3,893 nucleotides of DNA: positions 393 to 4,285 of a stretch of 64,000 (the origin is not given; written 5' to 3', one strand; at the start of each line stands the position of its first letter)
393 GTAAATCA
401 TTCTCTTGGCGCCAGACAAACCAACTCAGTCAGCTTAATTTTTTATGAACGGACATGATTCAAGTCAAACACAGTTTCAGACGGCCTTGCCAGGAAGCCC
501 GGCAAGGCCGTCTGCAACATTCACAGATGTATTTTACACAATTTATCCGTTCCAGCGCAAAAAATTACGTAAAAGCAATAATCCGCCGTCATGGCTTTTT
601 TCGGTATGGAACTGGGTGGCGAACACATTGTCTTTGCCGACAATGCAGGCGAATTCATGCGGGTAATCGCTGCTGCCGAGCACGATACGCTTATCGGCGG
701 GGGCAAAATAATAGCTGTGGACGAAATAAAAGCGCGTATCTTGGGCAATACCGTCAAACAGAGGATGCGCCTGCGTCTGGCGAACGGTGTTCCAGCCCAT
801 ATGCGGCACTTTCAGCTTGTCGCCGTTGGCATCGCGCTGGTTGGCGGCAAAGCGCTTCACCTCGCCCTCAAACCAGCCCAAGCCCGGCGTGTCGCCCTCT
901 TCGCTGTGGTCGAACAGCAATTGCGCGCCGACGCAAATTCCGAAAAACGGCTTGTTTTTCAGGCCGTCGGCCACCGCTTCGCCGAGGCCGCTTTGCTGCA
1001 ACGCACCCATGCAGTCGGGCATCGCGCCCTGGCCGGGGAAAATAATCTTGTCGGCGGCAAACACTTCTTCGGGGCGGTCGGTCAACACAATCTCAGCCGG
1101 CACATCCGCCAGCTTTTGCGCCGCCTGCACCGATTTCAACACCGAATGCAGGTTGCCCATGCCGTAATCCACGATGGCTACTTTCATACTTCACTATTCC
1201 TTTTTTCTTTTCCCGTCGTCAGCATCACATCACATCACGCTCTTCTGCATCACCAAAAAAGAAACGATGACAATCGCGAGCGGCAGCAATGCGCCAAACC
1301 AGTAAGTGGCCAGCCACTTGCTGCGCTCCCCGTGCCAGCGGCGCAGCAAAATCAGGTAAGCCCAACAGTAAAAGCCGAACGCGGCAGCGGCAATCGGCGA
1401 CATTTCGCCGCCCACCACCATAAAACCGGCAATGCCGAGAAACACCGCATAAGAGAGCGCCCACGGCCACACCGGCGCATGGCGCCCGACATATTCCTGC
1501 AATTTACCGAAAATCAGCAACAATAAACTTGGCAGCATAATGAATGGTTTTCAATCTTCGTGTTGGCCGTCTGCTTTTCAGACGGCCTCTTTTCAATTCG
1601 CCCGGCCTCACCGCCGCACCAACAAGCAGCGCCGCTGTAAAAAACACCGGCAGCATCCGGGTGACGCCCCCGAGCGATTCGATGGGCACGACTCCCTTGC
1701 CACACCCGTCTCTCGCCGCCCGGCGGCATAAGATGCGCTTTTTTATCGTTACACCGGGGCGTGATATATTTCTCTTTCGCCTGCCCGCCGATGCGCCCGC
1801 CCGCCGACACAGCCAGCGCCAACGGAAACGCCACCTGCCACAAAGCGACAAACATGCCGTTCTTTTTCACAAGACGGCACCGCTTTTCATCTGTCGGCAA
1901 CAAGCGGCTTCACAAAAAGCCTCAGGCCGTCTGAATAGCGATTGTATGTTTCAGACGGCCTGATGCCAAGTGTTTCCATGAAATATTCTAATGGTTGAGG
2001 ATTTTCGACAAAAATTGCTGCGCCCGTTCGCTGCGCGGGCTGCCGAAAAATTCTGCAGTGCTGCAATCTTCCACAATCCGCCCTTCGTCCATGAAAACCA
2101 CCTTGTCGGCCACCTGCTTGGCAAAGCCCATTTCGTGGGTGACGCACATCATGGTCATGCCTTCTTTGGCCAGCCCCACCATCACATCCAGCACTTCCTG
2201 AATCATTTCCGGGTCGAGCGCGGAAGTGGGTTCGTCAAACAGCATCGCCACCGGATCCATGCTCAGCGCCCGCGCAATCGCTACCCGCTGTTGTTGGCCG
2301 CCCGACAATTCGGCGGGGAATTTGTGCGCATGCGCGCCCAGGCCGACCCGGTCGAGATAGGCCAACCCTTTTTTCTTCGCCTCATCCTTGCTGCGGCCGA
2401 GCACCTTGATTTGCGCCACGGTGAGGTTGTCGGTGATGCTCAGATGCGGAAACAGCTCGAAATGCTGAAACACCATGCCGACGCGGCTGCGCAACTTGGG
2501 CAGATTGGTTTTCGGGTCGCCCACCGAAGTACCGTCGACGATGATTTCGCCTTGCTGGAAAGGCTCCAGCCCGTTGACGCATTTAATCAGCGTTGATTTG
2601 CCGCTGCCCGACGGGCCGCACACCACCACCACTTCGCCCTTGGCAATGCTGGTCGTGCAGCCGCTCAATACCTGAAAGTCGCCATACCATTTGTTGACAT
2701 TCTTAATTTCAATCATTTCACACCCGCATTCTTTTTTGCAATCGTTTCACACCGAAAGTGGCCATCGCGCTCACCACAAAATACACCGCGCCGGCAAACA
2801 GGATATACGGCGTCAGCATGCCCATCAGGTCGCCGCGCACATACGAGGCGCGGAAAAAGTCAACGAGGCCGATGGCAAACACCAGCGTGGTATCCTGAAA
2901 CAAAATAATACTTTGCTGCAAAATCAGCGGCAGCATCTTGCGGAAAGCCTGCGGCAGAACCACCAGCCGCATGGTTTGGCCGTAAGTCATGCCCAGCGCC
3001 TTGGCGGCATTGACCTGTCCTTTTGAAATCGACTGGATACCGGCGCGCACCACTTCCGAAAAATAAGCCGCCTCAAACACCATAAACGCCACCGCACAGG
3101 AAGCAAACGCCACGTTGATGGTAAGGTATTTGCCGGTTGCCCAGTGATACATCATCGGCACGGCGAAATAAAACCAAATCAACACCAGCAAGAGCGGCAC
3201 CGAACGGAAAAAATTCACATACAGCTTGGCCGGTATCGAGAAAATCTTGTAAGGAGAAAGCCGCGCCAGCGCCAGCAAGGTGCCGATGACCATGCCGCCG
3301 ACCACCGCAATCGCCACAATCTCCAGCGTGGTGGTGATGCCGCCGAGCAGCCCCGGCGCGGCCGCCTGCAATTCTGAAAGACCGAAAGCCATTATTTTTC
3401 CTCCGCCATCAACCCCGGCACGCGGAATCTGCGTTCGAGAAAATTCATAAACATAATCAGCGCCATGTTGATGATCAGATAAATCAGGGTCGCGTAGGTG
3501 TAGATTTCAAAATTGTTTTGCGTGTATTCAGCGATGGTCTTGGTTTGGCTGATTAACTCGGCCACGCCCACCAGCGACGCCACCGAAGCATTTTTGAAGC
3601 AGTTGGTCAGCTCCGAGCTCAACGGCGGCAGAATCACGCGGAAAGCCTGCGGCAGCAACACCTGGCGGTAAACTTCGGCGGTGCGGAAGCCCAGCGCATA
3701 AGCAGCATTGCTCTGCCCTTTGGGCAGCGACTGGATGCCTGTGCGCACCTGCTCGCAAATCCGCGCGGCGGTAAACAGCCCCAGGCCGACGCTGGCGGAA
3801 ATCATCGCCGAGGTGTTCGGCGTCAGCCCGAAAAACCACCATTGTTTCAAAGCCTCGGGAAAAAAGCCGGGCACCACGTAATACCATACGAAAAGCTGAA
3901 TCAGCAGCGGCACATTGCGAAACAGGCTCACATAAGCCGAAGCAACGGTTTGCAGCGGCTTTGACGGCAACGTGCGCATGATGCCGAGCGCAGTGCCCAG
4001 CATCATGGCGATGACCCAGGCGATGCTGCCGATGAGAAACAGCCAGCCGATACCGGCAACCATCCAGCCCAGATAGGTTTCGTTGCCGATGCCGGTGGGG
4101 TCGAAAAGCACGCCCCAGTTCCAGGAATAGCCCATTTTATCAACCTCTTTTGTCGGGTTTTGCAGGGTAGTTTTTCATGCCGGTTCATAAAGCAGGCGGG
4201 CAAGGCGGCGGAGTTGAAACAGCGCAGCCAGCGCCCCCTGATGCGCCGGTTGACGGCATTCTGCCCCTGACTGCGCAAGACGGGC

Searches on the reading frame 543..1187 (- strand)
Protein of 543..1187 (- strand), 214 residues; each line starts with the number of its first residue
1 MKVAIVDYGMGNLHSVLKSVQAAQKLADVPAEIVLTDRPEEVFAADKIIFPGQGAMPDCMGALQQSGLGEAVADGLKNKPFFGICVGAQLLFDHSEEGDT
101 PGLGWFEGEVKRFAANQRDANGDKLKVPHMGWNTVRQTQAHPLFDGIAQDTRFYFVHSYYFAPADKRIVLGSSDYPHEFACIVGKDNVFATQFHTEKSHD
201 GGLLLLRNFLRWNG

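Call 81: search_protein_families(library=pfam, proteins=[window:543-1187:-], max_evalue=0.0001)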
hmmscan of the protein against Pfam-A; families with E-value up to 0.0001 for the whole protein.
window:543-1187:- (214 aa): 1 family
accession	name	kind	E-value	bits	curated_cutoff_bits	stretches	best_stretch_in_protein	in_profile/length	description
PF00117.34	GATase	-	1.6e-16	61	22.8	1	5-209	2-186/190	Glutamine amidotransferase class-I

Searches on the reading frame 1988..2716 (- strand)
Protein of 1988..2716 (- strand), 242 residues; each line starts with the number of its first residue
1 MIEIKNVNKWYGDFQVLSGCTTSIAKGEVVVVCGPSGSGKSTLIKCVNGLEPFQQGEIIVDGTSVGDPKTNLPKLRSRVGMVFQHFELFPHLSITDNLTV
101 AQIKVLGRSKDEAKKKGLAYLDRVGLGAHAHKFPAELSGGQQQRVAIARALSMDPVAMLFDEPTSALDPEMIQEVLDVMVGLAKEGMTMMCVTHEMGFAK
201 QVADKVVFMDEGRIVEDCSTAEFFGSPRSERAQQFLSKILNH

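Call 77: search_protein_families(library=pfam, proteins=[window:1988-2716:-], max_evalue=0.00001)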
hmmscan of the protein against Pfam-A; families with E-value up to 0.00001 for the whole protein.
window:1988-2716:- (242 aa): 3 families
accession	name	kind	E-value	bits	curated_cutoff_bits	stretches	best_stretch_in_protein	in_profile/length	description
PF00005.33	ABC_tran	-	1.1e-33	117.1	25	1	19-165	3-137/137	ABC transporter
PF13304.12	AAA_21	-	3.4e-08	34.3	27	0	135-195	236-299/304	AAA domain, putative AbiEii toxin, Type IV TA system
PF02463.25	SMC_N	-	2.3e-06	27.6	40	0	136-207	136-209/220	RecF/RecN/SMC N terminal domain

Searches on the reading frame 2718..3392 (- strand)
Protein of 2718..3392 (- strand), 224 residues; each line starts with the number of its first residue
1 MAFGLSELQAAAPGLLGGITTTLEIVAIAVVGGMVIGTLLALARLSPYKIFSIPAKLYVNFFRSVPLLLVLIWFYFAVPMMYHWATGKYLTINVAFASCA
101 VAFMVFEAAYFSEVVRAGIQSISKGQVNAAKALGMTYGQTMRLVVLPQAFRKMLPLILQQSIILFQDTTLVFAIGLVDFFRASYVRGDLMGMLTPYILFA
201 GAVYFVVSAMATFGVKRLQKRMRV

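Call 77: search_protein_families(library=pfam, proteins=[window:2718-3392:-], max_evalue=0.00001)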
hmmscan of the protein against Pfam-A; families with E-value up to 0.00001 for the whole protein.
window:2718-3392:- (224 aa): 1 family
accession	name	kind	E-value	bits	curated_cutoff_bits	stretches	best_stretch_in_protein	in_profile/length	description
PF00528.27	BPD_transp_1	-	2.8e-18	66.7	26.4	1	33-223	1-183/184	Binding-protein-dependent transport system inner membrane component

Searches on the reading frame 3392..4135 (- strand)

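Call 77: search_protein_families(library=pfam, proteins=[window:3392-4135:-], max_evalue=0.00001)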
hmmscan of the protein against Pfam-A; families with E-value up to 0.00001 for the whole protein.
window:3392-4135:- (247 aa): 1 family
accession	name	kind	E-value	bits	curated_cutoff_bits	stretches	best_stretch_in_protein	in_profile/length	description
PF00528.27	BPD_transp_1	-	1.7e-24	87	26.4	1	47-238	5-183/184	Binding-protein-dependent transport system inner membrane component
